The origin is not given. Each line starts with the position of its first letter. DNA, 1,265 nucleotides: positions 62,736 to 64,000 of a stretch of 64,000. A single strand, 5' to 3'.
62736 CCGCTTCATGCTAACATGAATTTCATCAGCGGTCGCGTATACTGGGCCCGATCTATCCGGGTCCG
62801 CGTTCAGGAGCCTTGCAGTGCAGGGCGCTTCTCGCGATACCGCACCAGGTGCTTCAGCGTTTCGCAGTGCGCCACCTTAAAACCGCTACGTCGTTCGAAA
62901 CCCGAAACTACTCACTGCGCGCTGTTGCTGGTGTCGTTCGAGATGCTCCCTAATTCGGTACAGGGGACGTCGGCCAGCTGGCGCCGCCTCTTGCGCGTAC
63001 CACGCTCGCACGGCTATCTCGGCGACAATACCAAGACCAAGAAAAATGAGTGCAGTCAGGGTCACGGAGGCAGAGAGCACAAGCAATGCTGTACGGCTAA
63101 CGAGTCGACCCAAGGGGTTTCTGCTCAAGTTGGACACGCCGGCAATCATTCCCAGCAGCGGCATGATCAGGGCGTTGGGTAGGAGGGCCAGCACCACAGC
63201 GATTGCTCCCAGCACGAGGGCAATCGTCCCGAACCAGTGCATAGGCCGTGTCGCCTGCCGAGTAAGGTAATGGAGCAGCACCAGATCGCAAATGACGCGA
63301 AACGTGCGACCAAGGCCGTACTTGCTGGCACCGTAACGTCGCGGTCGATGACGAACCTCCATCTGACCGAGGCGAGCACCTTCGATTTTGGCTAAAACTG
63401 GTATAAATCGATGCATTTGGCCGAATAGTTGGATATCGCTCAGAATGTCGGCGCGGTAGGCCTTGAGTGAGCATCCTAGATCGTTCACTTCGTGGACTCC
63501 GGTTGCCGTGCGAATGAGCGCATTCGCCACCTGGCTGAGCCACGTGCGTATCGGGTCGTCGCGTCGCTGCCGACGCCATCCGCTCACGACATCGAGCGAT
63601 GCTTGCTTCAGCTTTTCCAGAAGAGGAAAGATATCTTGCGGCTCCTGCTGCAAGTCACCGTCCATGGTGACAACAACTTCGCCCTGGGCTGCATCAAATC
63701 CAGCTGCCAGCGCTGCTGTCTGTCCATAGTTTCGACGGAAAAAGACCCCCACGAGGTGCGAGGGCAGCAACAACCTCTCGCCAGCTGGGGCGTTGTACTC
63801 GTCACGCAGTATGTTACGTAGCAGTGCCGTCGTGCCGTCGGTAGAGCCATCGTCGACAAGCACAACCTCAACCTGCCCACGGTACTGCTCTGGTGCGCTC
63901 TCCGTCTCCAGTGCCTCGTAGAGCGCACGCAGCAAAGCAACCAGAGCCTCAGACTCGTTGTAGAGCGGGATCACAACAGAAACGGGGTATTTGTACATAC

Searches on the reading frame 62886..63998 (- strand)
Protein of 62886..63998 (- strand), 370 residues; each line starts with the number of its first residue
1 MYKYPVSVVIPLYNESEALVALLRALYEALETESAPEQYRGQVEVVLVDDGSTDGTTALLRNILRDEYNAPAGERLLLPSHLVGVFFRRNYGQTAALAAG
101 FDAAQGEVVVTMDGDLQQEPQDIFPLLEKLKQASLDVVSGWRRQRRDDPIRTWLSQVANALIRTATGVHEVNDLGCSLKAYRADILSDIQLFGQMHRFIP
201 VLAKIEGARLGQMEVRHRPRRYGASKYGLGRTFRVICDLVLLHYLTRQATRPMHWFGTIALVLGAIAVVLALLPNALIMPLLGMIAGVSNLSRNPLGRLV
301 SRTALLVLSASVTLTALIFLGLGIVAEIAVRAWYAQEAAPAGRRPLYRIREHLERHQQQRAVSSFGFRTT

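Call 8: search_protein_families(library=pfam, proteins=[window:62886-63998:-], max_evalue=0.01)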
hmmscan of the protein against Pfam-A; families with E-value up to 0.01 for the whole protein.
window:62886-63998:- (370 aa): 2 families
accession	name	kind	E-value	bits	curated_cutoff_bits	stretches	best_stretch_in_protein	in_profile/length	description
PF00535.33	Glycos_transf_2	-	1.6e-25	90.4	23.3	1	7-187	1-165/168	Glycosyl transferase family 2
PF10111.15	Glyco_tranf_2_2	-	0.0019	18.2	27.3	1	7-118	1-94/276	Glycosyltransferase like family 2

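Call 44: find_homologous_proteins(query=window:62886-63998:-, max_evalue=1e-40)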
Query window:62886-63998:- (370 aa): 7931 proteins with E <= 1e-40 among 8000 candidates; the best 120 are listed.
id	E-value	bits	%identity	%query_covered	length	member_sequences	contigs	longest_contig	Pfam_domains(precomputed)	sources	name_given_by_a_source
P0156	9.9e-239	809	100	100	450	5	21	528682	PF00535.33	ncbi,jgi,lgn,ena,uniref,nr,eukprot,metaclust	ncbi:probable dolichol-phosphate mannosyltransferase [Cyanidioschyzon merolae strain 10D]|jgi:glycos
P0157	4.4e-171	587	72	98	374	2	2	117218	PF00535.33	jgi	jgi:glycosyltransferase involved in cell wall biosynthesis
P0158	2.2e-169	581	73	98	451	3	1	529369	PF00535.33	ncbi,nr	ncbi:hypothetical protein CCYA_CCYA14G3839 [Cyanidiococcus yangmingshanensis]|nr:hypothetical protei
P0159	8.6e-116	405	55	98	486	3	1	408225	PF00535.33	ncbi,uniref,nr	ncbi:hypothetical protein CDCA_CDCA12G3337 [Cyanidium caldarium]|uniref:Glycosyltransferase 2-like d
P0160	4.6e-109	383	50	95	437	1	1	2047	PF00535.33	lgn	-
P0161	9.6e-76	273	45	94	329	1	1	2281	PF13641.13,PF00535.33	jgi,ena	jgi:glycosyltransferase involved in cell wall biosynthesis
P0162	3.2e-75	272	46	94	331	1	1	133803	PF13641.13,PF00535.33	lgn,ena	-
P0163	1.5e-74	269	45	97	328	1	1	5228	PF10111.15,PF13641.13,PF00535.33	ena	-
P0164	1.6e-74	269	45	94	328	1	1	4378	PF10111.15,PF13641.13,PF00535.33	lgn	-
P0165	2.0e-74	269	45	94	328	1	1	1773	PF10111.15,PF13641.13,PF00535.33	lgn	-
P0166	2.8e-74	268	45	94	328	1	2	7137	PF10111.15,PF13641.13,PF00535.33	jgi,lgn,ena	jgi:glycosyltransferase involved in cell wall biosynthesis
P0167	2.8e-74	268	45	94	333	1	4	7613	PF10111.15,PF13641.13,PF00535.33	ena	-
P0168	5.5e-74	267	46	94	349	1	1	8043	PF13641.13,PF00535.33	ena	-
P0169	5.6e-74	267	45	94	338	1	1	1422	PF13641.13,PF00535.33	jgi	-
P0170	8.7e-74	267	46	94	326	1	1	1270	PF13641.13,PF00535.33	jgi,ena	-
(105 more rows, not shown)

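Call 45: find_encoding_contigs(protein=P0158, flank=10000, max_places=3)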
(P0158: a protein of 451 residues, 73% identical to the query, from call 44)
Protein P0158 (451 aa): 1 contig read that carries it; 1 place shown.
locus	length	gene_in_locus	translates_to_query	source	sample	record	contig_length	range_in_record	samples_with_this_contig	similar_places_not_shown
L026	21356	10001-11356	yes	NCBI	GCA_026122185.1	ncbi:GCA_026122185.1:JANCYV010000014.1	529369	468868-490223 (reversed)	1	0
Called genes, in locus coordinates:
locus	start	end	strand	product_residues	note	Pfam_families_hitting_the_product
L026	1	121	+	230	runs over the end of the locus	PF21972:Arc1p_N_like (weak), PF00736:EF1_GNE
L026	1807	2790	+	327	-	PF00069:Pkinase, PF01636:APH (faint), PF07714:PK_Tyr_Ser-Thr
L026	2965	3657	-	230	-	PF06644:ATP11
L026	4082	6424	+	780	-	PF06472:ABC_membrane_2, PF05992:SbmA_BacA, PF00664:ABC_membrane (weak), PF20703:nSTAND1 (faint), PF00005:ABC_tran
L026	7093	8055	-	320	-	PF05063:MT-A70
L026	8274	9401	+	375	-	PF08856:DUF1826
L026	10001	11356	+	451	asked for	PF00535:Glycos_transf_2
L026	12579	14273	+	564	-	PF00249:Myb_DNA-binding (faint)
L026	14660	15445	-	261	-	PF01327:Pep_deformylase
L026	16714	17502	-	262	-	-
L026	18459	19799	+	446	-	PF01553:Acyltransferase, PF16076:Acyltransf_C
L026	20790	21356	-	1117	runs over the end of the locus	PF01603:B56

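Call 46: find_encoding_contigs(protein=P0156, flank=6000, max_places=10)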
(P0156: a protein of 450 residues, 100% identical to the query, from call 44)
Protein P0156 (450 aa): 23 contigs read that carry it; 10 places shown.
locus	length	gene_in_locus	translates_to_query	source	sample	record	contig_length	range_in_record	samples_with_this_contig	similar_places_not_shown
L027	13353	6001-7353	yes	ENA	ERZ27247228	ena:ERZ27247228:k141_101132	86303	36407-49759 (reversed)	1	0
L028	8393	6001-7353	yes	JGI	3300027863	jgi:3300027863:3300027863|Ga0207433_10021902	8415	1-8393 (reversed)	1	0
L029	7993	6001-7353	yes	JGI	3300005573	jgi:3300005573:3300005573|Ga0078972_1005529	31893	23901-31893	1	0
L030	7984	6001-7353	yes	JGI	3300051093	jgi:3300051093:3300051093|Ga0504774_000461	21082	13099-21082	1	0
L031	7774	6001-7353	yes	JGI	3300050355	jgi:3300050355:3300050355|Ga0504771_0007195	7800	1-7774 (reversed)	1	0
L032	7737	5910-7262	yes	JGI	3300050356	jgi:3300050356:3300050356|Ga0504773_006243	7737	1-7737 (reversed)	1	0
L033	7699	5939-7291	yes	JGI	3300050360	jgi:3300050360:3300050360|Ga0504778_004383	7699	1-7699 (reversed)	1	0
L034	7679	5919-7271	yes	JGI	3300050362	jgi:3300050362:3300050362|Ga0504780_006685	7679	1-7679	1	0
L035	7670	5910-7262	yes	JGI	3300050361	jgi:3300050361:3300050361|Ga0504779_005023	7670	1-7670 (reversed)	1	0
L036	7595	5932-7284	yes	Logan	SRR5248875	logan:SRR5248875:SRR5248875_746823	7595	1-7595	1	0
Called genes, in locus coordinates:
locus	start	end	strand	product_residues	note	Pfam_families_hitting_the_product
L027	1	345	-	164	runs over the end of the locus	-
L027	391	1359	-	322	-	PF05063:MT-A70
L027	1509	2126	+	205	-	-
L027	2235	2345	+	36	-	-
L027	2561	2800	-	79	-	-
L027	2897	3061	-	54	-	-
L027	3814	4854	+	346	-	PF08856:DUF1826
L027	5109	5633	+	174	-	-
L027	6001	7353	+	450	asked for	PF00535:Glycos_transf_2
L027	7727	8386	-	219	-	-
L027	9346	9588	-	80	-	-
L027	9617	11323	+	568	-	PF00249:Myb_DNA-binding (weak)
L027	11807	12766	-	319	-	PF01327:Pep_deformylase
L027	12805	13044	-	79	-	-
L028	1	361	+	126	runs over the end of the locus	?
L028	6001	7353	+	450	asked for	PF00535:Glycos_transf_2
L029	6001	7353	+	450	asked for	PF00535:Glycos_transf_2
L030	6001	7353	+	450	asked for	PF00535:Glycos_transf_2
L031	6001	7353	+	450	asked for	PF00535:Glycos_transf_2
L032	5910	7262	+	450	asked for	PF00535:Glycos_transf_2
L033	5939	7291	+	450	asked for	PF00535:Glycos_transf_2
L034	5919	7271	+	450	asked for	PF00535:Glycos_transf_2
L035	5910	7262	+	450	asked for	PF00535:Glycos_transf_2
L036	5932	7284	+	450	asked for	PF00535:Glycos_transf_2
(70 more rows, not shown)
